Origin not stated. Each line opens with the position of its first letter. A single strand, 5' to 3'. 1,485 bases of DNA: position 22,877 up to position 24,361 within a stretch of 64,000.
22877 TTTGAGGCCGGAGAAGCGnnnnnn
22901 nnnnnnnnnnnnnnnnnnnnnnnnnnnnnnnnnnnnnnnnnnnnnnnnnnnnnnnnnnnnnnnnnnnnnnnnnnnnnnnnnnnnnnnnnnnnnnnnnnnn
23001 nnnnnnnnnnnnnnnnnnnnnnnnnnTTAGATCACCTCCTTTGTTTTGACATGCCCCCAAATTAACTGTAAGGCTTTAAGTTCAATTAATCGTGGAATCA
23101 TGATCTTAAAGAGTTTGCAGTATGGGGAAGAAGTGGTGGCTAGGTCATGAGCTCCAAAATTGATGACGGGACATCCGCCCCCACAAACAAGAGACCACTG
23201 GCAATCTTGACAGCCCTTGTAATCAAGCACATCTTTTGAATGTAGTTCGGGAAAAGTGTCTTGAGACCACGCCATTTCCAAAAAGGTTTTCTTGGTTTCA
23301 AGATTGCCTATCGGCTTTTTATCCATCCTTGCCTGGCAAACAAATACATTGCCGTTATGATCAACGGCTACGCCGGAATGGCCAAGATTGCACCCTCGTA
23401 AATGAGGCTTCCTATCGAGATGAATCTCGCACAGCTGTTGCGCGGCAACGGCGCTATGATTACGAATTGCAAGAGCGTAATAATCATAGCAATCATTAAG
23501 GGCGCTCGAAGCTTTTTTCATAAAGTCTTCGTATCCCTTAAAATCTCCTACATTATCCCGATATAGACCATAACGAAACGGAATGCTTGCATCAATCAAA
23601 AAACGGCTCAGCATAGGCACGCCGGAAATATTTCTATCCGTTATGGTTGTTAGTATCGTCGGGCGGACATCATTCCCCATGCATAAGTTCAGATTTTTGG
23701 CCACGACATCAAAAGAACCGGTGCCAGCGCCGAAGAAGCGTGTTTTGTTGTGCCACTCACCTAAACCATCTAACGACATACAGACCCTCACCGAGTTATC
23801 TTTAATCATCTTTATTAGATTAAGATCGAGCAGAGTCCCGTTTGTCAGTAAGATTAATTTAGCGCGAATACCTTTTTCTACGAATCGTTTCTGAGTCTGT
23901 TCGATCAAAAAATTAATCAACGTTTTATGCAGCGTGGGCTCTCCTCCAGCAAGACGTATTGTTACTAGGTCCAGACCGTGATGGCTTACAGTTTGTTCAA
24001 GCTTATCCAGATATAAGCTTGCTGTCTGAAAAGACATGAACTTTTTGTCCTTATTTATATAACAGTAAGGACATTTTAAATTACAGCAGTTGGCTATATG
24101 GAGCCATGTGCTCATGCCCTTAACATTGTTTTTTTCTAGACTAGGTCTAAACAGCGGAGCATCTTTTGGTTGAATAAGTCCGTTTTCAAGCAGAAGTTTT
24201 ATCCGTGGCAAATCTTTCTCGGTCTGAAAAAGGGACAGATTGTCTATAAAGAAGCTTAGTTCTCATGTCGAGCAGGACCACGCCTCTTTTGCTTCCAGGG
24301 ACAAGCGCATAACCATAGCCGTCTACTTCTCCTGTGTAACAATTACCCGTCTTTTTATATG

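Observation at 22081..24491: Module A: SCIFF/ranthipeptide-like precursor (6 Cys in 43 aa) translationally abutting its rSAM-SPASM maturase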

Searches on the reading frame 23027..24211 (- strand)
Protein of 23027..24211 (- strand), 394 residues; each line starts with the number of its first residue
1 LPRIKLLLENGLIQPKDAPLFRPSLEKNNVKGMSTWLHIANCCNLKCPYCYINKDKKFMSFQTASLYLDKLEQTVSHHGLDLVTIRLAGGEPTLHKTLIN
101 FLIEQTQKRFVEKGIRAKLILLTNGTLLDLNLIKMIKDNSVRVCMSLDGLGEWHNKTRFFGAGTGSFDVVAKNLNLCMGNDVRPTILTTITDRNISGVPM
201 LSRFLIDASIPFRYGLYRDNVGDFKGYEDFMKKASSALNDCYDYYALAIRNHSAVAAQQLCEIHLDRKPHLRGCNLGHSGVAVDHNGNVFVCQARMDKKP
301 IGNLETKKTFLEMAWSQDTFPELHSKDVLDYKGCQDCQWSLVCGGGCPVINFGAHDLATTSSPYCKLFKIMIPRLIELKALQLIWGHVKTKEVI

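Call 5: search_protein_families(library=ncbifam, proteins=[window:23027-24211:-], max_evalue=0.01)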
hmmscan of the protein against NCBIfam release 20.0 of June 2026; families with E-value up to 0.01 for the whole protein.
window:23027-24211:- (394 aa): 78 families (the best 25 are shown)
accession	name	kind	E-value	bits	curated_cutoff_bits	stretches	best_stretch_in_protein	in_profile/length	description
NF047865.1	rSAM_PapB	equivalog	2.4e-41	142.1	340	1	36-353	6-322/330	PapB family radical SAM/SPASM ranthipeptide maturase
NF041298.1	rSAM_mat_DynA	equivalog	1.6e-31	109.6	450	1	41-369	9-344/356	dynobactin maturation radical SAM/SPASM protein DynA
TIGR03942.1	sulfatase_rSAM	equivalog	1.6e-30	106.4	349.45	1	41-372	9-350/363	anaerobic sulfatase maturase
NF038107.1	rSAM_NF038107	equivalog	8.4e-29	100.6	600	1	37-365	89-416/444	Cys-every-fifth radical SAM/SPASM peptide maturase CefB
TIGR04064.1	rSAM_nif11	equivalog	4.6e-27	94.8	518.7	2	25-175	70-222/459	nif11-like peptide radical SAM maturase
TIGR03906.1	quino_hemo_SAM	equivalog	3.4e-26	91.9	453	1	34-369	95-437/467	quinohemoprotein amine dehydrogenase maturation protein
TIGR03974.1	rSAM_six_Cys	equivalog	2.4e-25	89.3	425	2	27-174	93-241/451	thioether cross-link-forming SCIFF peptide maturase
NF041707.1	rSAM_YhhB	equivalog_domain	8.3e-25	87.5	445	1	36-185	5-160/369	cyclophane-forming radical SAM/SPASM peptide maturase YhhB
TIGR04280.1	geopep_mat_rSAM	hypoth_equivalog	3.9e-24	85.4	400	1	37-351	88-396/428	geopeptide radical SAM maturase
NF010321.0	PRK13758.1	equivalog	5.8e-24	84.9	441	1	41-372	13-355/370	anaerobic sulfatase-maturase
TIGR03978.1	rSAM_paired_1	equivalog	1.6e-23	83.2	370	1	40-195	90-247/466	His-Xaa-Ser system radical SAM maturase HxsB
NF045574.1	sacti_mat_StsB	exception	3.1e-22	79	625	1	22-369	85-418/466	StsB family radical SAM/SPASM domain sactipeptide maturase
TIGR04163.1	rSAM_cobopep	equivalog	8.9e-22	77.4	375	1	30-377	61-417/428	peptide-modifying radical SAM enzyme CbpB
TIGR04068.1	rSAM_ocin_clost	equivalog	1.6e-21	76.8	500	1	36-175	87-230/462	Cys-rich peptide radical SAM maturase CcpM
NF040492.1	not_ScfB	exception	2.5e-20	72.8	855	2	35-175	97-240/450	ScfB-related radical SAM/SPASM orphan maturase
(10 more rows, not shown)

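Call 6: search_protein_families(library=pfam, proteins=[window:23027-24211:-], max_evalue=0.01)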
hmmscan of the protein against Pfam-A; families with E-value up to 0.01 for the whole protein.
window:23027-24211:- (394 aa): 3 families
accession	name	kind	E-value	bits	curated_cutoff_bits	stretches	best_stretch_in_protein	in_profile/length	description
PF04055.27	Radical_SAM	-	1.2e-13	52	29.5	1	39-188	3-146/166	Radical SAM superfamily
PF13186.11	SPASM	-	4.8e-06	27.2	21.5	1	274-338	1-67/67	Iron-sulfur cluster-binding domain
PF13353.11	Fer4_12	-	2.4e-05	25.1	22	1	39-115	11-86/137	4Fe-4S single cluster domain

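Call 16: find_homologous_proteins(query=window:23027-24211:-)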
Query window:23027-24211:- (394 aa): 96 proteins with E <= 0.001 among 7945 candidates.
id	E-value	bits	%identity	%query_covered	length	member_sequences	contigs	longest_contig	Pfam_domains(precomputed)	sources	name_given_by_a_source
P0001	9.4e-239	810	86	100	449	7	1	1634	PF13186.12,PF04055.28,PF13353.12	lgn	-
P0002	1.2e-237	807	86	100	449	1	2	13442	PF13186.12,PF04055.28,PF13353.12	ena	-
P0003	1.3e-224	764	83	100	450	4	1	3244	PF13186.12,PF04055.28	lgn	-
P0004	2.3e-189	648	71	98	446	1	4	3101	PF13186.12,PF04055.28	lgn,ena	-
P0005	6.2e-178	610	67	99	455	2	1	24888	PF13186.12,PF04055.28,PF13353.12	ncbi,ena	-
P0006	1.0e-177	609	68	98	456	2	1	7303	PF13186.12,PF04055.28,PF13353.12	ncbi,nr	ncbi:MAG: radical SAM protein [bacterium]|nr:radical SAM protein [bacterium]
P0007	2.8e-177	608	66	99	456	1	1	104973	PF13186.12,PF04055.28,PF13353.12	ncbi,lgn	-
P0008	2.4e-176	605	66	99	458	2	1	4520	PF13186.12,PF04055.28,PF13353.12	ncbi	-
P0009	7.6e-174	596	66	98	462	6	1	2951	PF04055.28,PF13353.12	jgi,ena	-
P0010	5.2e-173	594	65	99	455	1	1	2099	PF04055.28,PF13353.12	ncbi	-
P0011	5.3e-169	581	64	99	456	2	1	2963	PF13186.12,PF04055.28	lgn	-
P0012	1.4e-153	530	59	99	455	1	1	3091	PF13186.12,PF04055.28,PF13353.12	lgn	-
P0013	5.9e-150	518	57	99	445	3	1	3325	PF13186.12,PF04055.28,PF13353.12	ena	-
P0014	3.4e-149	515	59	97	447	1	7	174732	PF13186.12,PF04055.28,PF13353.12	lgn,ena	-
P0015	3.5e-149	515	58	97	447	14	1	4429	PF13186.12,PF04055.28,PF13353.12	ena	-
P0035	2.9e-131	456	52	97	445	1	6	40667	PF04055.28,PF13353.12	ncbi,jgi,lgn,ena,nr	ncbi:MAG TPA: radical SAM protein [Candidatus Paceibacterota bacterium]|nr:radical SAM protein [Cand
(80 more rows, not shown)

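Call 20: find_related_loci(query=A3, collection=genome_contigs, flank=5000)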
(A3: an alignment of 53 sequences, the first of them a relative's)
Query A3 (449 aa) in genome_contigs; peptide patterns used: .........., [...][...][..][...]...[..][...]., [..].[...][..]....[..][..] (x = any residue, [..] = any of these).
599 stretches matched a pattern (row limit reached: there are more); 479 encode a relative of the query (tblastn E <= 1e-3); the best 80 are kept; 80 distinct loci.
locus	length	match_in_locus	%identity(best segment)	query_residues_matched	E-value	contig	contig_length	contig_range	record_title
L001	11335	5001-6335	68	4-447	0e+0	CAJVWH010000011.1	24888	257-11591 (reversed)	TPA_asm: uncultured bacterium isolate DRR093004_bin.40_MetaBAT_v2.12.1_MAG genome assembly, contig: NODE_1209_length_248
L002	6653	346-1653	33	14-439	3e-71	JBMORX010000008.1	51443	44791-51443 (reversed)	MAG: Patescibacteria group bacterium isolate Betzabe_MAG191 MAG191_8, whole genome shotgun sequence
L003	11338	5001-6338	32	2-448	4e-70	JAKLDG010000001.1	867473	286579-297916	MAG: Patescibacteria group bacterium isolate RA.bin104 RA.bin104_1, whole genome shotgun sequence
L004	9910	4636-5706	33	79-439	8e-69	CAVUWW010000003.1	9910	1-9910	MAG: uncultured bacterium isolate MFD01112.bin.2.16 genome assembly, contig: contig_105200, whole genome shotgun sequenc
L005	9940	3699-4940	31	52-439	3e-60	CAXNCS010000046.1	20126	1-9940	MAG: Myxococcota bacterium isolate MiH-14oct19-125 genome assembly, contig: MiH-14oct19-C5315, whole genome shotgun sequ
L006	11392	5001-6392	29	8-438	9e-59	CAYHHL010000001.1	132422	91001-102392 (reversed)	MAG TPA_asm: uncultured Enterobacteriaceae bacterium isolate ERP119702_co1_145 genome assembly, contig: NODE_66_length_1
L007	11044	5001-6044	32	88-439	6e-59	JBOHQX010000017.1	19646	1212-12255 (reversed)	MAG: bacterium isolate M3-S_metawrap_bin.56 k127_2534054, whole genome shotgun sequence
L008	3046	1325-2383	30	65-433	1e-56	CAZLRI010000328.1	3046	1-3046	MAG TPA_asm: uncultured Pseudobdellovibrionaceae bacterium isolate SRP118108_co3_155 genome assembly, contig: NODE_44316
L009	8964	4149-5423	28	18-439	3e-56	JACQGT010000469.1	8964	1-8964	MAG: Chloroflexi bacterium isolate NC_groundwater_1080_Ag_S2p5_60_58 S_2p5_S6_coassembly_k141_3478544, whole genome shot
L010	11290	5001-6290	30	14-439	3e-56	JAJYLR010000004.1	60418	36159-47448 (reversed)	MAG: bacterium isolate DBS2-1.bin86 NODE_808_length_60418_cov_22.411471, whole genome shotgun sequence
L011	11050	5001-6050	30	86-439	7e-56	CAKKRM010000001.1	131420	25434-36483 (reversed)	Anaerolineales bacterium isolate Hainich-H51-bin274-1-1 genome assembly, contig: H51-bin274_1_1_Hain_H51_02um_R2_31_leng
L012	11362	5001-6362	29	11-439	2e-55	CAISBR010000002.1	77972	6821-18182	MAG: uncultured Myxococcales bacterium isolate Ki3-D4_bin-362 genome assembly, contig: bin-362:002/244, whole genome sho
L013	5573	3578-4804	30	27-439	1e-55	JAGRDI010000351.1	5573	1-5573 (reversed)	MAG: Anaerolineales bacterium isolate HKST-UBA48 2012-05-30_1_(paired)_contig_415612, whole genome shotgun sequence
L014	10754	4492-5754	28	20-439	5e-55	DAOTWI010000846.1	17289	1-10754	MAG TPA_asm: Roseiflexus sp. isolate H12_131 k73_2448091, whole genome shotgun sequence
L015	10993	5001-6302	28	14-441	7e-54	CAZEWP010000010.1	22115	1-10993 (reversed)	MAG TPA_asm: uncultured Candidatus Saccharimonas sp. isolate binchicken_co39_254 genome assembly, contig: NODE_5698_leng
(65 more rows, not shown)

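Call 22: find_related_loci(query=A3, collection=metagenome_contigs, flank=4000)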
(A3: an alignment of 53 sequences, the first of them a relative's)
Query A3 (449 aa) in metagenome_contigs; peptide patterns used: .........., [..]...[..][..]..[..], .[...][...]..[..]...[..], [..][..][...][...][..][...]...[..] (x = any residue, [..] = any of these).
600 stretches matched a pattern (row limit reached: there are more); 366 encode a relative of the query (tblastn E <= 1e-3); the best 80 are kept; 80 distinct loci.
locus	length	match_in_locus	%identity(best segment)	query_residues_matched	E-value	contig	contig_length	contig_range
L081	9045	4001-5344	58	1-446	2e-180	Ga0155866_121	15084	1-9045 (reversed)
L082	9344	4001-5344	58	1-446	2e-180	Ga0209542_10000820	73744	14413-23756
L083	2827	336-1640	60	7-439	3e-178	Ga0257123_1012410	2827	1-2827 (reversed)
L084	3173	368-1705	53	1-444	6e-174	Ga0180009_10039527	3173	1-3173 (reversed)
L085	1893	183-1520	53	4-446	2e-173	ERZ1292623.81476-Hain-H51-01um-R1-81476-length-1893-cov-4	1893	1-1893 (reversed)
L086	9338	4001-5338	51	1-446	9e-152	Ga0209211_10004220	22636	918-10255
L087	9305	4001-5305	50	7-439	6e-141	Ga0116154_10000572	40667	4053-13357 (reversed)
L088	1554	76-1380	50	7-439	2e-153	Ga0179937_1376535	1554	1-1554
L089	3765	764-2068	50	7-439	3e-145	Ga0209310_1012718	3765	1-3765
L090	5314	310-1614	50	7-439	3e-142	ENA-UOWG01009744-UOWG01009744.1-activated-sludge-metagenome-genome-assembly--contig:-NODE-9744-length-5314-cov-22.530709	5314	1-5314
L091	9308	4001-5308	50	5-439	3e-141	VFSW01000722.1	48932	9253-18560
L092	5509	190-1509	48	8-439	2e-136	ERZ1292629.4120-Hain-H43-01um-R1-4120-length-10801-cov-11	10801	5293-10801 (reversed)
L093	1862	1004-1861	48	2-286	3e-93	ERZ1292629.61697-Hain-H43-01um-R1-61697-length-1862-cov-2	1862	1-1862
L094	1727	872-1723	50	7-288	5e-92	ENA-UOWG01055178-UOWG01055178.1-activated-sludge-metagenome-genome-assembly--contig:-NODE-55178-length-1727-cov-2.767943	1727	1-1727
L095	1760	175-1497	35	9-439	6e-82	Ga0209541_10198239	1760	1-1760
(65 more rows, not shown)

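Call 29: find_encoding_contigs(protein=P0002, flank=6000, max_places=3)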
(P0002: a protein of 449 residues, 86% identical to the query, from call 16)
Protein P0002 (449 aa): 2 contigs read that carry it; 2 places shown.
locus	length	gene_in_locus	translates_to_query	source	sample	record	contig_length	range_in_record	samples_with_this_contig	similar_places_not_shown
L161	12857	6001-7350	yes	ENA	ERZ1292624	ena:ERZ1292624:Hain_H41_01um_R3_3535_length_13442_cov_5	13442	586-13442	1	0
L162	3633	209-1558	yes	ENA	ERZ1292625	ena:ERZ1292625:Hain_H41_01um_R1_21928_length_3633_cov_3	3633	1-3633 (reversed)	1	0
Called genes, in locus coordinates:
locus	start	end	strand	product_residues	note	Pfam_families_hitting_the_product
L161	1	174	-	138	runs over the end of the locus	-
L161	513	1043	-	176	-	PF13302:Acetyltransf_3, PF13420:Acetyltransf_4, PF00583:Acetyltransf_1, PF13673:Acetyltransf_10, PF13508:Acetyltransf_7, PF08445:FR47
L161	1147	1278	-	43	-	-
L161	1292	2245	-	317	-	PF04055:Radical_SAM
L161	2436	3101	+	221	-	-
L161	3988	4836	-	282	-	-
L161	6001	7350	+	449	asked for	PF04055:Radical_SAM, PF13353:Fer4_12 (faint), PF13186:SPASM (weak)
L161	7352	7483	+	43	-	-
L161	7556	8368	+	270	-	-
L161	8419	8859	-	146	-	PF00293:NUDIX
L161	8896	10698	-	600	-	PF00664:ABC_membrane, PF00005:ABC_tran, PF02463:SMC_N (weak)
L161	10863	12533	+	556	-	PF00437:T2SSE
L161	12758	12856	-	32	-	?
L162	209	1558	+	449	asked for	PF04055:Radical_SAM, PF13353:Fer4_12 (faint), PF13186:SPASM (weak)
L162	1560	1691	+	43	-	-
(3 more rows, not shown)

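Call 30: find_encoding_contigs(protein=P0007, flank=6000, max_places=3)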
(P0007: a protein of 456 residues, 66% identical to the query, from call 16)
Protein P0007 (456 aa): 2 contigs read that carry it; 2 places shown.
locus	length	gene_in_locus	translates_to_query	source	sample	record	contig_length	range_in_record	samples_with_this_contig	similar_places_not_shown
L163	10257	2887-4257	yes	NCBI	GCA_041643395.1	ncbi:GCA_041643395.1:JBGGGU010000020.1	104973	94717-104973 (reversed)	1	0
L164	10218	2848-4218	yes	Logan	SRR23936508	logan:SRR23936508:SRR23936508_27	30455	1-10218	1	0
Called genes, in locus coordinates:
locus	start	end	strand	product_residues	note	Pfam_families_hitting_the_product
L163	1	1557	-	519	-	?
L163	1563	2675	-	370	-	PF07719:TPR_2 (faint), PF13181:TPR_8 (faint)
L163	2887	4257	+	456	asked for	PF13353:Fer4_12 (weak), PF04055:Radical_SAM, PF13186:SPASM (weak)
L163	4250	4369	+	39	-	-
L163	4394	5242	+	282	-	-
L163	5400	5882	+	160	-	-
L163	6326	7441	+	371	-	PF04055:Radical_SAM, PF13353:Fer4_12 (weak), PF13186:SPASM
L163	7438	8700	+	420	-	PF13439:Glyco_transf_4 (weak), PF13579:Glyco_trans_4_4 (weak), PF00534:Glycos_transf_1, PF13692:Glyco_trans_1_4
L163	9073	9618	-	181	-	PF13302:Acetyltransf_3, PF13420:Acetyltransf_4, PF13523:Acetyltransf_8 (faint), PF00583:Acetyltransf_1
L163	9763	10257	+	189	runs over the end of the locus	PF00300:His_Phos_1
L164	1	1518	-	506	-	?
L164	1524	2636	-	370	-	PF07719:TPR_2 (faint), PF13181:TPR_8 (faint)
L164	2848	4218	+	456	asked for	PF13353:Fer4_12 (weak), PF04055:Radical_SAM, PF13186:SPASM (weak)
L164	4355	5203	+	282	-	-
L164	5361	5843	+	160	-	-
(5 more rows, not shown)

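Call 48: search_protein_families(library=pfam, proteins=[P0001, P0005, P0014, P0035], max_evalue=1)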
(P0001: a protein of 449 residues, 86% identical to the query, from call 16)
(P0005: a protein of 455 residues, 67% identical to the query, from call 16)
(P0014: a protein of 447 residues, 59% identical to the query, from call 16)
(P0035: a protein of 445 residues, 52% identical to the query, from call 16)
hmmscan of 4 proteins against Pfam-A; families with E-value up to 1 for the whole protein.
P0001 (449 aa): 4 families
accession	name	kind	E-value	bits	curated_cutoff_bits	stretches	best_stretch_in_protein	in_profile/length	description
PF04055.27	Radical_SAM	-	4.2e-17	63.2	29.5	1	94-244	3-147/166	Radical SAM superfamily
PF13186.11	SPASM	-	9.9e-07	29.4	21.5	1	329-393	1-67/67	Iron-sulfur cluster-binding domain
PF13353.11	Fer4_12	-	9.9e-06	26.3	22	1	95-184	12-95/137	4Fe-4S single cluster domain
PF01323.26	DSBA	-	0.35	11.1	25.6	0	417-443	10-37/191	DSBA-like thioredoxin domain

P0005 (455 aa): 3 families
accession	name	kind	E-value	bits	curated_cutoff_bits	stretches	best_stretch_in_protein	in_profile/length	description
PF04055.27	Radical_SAM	-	1.7e-15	58.1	29.5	1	94-246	3-148/166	Radical SAM superfamily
PF13353.11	Fer4_12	-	8.4e-08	33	22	1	88-226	6-135/137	4Fe-4S single cluster domain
PF13186.11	SPASM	-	1.7e-07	31.8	21.5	1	330-394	1-67/67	Iron-sulfur cluster-binding domain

P0014 (447 aa): 3 families
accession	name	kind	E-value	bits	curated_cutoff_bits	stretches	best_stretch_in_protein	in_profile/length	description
PF04055.27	Radical_SAM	-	2.6e-14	54.2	29.5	1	96-251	5-155/166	Radical SAM superfamily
PF13353.11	Fer4_12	-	3.2e-07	31.2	22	1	96-188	13-98/137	4Fe-4S single cluster domain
PF13186.11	SPASM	-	1.5e-06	28.8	21.5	1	331-395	1-67/67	Iron-sulfur cluster-binding domain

P0035 (445 aa): 4 families
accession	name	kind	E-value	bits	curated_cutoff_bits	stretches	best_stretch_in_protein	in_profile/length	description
PF04055.27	Radical_SAM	-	9.3e-16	58.9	29.5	1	90-243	3-151/166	Radical SAM superfamily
PF13353.11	Fer4_12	-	4.5e-06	27.4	22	1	90-196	11-113/137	4Fe-4S single cluster domain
PF13186.11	SPASM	-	5.3e-05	23.9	21.5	1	327-391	1-67/67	Iron-sulfur cluster-binding domain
PF01323.26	DSBA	-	0.26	11.5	25.6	0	94-106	6-18/191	DSBA-like thioredoxin domain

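Call 50: search_solved_structures(query=A3, max_evalue=0.001)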
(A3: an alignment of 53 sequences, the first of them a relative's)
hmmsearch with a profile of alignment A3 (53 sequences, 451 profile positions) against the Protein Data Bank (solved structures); distinct sequences matched with E-value up to 0.001: 21.
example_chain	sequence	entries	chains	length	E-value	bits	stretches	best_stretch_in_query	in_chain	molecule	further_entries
4k36_A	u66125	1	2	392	8.7e-38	133.4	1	96-434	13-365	Anaerobic sulfatase-maturating enzyme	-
4k37_A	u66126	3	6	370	1.7e-37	132.4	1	96-434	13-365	Anaerobic sulfatase-maturating enzyme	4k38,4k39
5wgg_A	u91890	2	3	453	1e-34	123.2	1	53-436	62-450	Radical SAM domain protein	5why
9gm3_A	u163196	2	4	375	1e-21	80.4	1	92-236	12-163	ChlB radical SAM domain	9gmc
8vpo_A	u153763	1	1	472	2.3e-19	72.6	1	81-433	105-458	Radical SAM core domain-containing protein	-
6efn_A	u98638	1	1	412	2.8e-12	49.3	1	88-258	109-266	Sporulation killing factor maturation protein SkfB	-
9dfu_A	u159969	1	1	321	1e-11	47.4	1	88-275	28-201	Radical SAM core domain-containing protein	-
9dfn_A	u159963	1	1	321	2.1e-10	43.1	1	88-275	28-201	Radical SAM core domain-containing protein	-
7vob_C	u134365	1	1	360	1.5e-09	40.3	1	92-265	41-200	Cytosylglucuronate decarboxylase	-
7voc_C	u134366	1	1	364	1.6e-09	40.2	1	92-265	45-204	Cytosylglucuronate decarboxylase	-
2fb2_A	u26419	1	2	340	1.7e-08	36.8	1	92-279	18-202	Molybdenum cofactor biosynthesis protein A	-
1tv7_A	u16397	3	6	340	1.7e-08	36.8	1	92-279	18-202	Molybdenum cofactor biosynthesis protein A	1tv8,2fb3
5vsl_A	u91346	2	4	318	2.3e-08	36.4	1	80-252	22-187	Radical S-adenosyl methionine domain-containing protein 2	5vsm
6q2p_A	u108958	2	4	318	2.3e-08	36.4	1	80-252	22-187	Radical S-adenosyl methionine domain-containing protein 2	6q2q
7n7i_A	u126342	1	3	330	3.8e-07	32.4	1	88-271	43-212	Viperin-like enzyme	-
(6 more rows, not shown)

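Call 75: predict_structure(alignment_id=A3)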
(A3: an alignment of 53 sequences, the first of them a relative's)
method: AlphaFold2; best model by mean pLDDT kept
length: 449 residues; sequences in the alignment: 53
mean_pLDDT: 92.3   pTM: 0.89
mean pLDDT of the five models: 92.3, 92.2, 92.0, 91.9, 91.7
residues with pLDDT >= 90: 357; 70-90: 75; 50-70: 14; < 50: 3
segments of 3 or more residues with pLDDT < 50: none
pLDDT, mean of each block of 10 residues (from residue 1): 80 95 95 96 95 91 95 83 93 93 76 94 99 98 94 98 98 98 95 96 93 91 98 96 92 96 95 73 91 98 91 90 91 95 94 95 98 91 93 94 90 93 97 95 62
secondary structure, 60 per line:
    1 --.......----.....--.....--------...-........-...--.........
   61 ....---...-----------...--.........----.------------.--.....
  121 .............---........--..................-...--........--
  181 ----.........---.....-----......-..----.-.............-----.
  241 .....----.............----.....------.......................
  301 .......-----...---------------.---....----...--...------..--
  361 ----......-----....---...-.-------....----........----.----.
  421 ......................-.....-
elements in order: H3-6 E7-9 E14-18 E21-25 E34-36 H38-45 H52-64 E68-70 E87-95 H116-133 E137-144 H147-164 E171-178 H185-193 E197-201 H207-212 H222-234 E240-245 H250-262 E267-271 H278-307 E313-315 E335-338 E343-345 H365-370 H376-379 H395-398 H403-410 H420-442 H444-448
